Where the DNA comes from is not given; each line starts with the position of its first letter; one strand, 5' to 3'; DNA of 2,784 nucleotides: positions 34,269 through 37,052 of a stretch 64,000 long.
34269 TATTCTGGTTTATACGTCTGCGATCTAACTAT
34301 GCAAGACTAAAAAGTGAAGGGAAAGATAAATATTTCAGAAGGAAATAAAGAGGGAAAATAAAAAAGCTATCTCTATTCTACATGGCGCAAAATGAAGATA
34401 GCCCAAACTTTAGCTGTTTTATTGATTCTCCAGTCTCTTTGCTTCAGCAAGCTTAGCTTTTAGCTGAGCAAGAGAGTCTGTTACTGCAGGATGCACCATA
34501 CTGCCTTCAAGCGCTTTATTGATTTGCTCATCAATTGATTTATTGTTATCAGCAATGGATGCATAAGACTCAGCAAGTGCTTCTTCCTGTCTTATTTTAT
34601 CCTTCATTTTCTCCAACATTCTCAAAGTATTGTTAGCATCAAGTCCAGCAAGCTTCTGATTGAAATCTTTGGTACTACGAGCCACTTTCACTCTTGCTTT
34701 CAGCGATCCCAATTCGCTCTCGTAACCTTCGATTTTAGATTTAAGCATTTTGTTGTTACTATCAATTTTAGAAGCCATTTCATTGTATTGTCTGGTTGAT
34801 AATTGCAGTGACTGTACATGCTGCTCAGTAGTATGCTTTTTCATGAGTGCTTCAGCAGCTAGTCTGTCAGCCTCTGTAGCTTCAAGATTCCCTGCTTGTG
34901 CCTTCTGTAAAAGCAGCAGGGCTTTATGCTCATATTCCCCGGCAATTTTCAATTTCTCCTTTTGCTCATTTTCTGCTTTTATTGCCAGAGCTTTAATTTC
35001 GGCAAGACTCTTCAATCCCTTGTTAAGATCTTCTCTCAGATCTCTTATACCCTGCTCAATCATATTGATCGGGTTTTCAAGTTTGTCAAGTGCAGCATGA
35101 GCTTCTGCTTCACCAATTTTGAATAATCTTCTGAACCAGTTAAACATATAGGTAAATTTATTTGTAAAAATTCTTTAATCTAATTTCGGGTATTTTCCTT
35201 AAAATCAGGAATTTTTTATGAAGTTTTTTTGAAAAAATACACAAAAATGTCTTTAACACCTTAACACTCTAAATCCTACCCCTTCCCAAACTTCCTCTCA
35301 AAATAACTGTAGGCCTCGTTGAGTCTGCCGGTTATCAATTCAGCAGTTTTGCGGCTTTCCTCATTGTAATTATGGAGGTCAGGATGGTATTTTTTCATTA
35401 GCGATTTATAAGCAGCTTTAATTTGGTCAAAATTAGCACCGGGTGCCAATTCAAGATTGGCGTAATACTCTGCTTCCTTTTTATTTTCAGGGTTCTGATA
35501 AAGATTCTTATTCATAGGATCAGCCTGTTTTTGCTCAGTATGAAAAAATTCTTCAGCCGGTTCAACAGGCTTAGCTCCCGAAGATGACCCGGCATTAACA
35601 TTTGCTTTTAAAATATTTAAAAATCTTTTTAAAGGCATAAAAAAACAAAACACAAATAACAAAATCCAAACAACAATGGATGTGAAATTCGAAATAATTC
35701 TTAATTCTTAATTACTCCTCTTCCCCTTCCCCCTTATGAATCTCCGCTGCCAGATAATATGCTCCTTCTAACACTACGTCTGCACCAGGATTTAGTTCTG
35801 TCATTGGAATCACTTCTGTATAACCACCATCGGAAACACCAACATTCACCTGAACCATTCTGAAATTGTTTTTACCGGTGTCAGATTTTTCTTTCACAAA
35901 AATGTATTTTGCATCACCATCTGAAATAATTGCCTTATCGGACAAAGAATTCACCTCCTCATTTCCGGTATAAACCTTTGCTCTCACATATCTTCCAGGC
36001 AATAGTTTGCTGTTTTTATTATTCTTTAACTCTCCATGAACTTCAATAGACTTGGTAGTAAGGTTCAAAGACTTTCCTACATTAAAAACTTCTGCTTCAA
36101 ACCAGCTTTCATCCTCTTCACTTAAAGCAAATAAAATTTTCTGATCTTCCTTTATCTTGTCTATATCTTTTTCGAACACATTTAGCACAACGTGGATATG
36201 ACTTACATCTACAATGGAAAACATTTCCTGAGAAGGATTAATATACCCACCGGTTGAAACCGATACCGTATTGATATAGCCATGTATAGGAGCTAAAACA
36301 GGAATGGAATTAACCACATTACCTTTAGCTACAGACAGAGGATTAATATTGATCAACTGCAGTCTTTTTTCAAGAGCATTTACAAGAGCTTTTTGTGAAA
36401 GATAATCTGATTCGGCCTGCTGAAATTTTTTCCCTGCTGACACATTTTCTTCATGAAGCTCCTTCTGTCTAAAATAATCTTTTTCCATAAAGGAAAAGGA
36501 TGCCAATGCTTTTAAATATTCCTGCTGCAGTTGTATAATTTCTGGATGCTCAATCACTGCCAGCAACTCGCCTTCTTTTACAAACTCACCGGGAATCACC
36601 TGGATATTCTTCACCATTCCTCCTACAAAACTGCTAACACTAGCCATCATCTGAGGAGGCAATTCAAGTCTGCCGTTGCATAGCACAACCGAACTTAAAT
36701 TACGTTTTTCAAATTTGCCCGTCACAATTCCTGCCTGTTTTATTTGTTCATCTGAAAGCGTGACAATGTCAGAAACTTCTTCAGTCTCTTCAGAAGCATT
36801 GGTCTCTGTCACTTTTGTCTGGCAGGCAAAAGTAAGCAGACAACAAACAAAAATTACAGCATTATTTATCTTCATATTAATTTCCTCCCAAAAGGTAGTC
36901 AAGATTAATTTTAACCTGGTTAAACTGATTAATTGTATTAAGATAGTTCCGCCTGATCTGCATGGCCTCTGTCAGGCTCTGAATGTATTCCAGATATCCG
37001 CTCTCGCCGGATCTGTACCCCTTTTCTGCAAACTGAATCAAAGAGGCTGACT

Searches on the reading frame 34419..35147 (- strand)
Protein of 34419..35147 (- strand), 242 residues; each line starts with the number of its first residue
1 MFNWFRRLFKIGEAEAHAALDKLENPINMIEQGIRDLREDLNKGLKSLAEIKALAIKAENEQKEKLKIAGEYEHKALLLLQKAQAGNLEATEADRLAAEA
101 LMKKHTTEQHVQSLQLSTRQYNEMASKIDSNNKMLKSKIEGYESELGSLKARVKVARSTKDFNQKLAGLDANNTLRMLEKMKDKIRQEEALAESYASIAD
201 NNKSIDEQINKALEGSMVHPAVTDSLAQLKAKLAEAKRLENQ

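Call 46: search_protein_families(library=pfam, proteins=[window:34419-35147:-], max_evalue=0.01)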
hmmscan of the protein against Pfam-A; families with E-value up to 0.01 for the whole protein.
window:34419-35147:- (242 aa): 1 family
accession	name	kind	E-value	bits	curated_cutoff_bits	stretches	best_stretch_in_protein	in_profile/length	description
PF04012.17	PspA_IM30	-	1.4e-35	123.3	33.9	1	5-232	3-217/220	PspA/IM30 family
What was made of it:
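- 34419..35147 (-): PspA/IM30 homologue (242 aa), the likely functional partner. Here it lies 7.8 kb upstream of the NfeD-like gene, displaced by inserted genes. Pfam PspA_IM30 E 1.4e-35 (call 46).
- PspA is in the window itself (call 46).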

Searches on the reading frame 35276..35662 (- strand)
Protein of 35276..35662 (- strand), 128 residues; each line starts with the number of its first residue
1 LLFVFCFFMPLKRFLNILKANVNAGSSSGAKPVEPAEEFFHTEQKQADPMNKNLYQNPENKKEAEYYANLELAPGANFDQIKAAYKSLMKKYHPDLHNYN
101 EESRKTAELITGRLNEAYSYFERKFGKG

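Call 46: search_protein_families(library=pfam, proteins=[window:35276-35662:-], max_evalue=0.01)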
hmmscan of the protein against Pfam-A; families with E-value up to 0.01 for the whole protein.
window:35276-35662:- (128 aa): 1 family
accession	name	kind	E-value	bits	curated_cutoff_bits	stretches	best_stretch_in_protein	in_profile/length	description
PF00226.36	DnaJ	-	4.6e-10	39.9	27.8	1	65-119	1-51/63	DnaJ domain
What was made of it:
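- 35276..35662 (-): J-domain protein (128 aa) immediately upstream of pspA. It occupies the place held by the CesT/Tir (YjfI-like) gene in other Bacteroidota. Pfam DnaJ E 4.6e-10 (call 46).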

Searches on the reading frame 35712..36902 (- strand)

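Call 118: search_protein_families(library=pfam, proteins=[window:35712-36902:-], max_evalue=0.001)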
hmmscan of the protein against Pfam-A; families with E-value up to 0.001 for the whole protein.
window:35712-36902:- (396 aa): 2 families
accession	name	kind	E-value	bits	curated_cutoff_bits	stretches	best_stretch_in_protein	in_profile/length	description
PF16576.10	HlyD_D23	-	1.6e-33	116.3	30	1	69-306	2-214/214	Barrel-sandwich domain of CusB or HlyD membrane-fusion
PF13437.12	HlyD_3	-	2.5e-16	60.8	22.2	1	202-303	2-106/106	HlyD family secretion protein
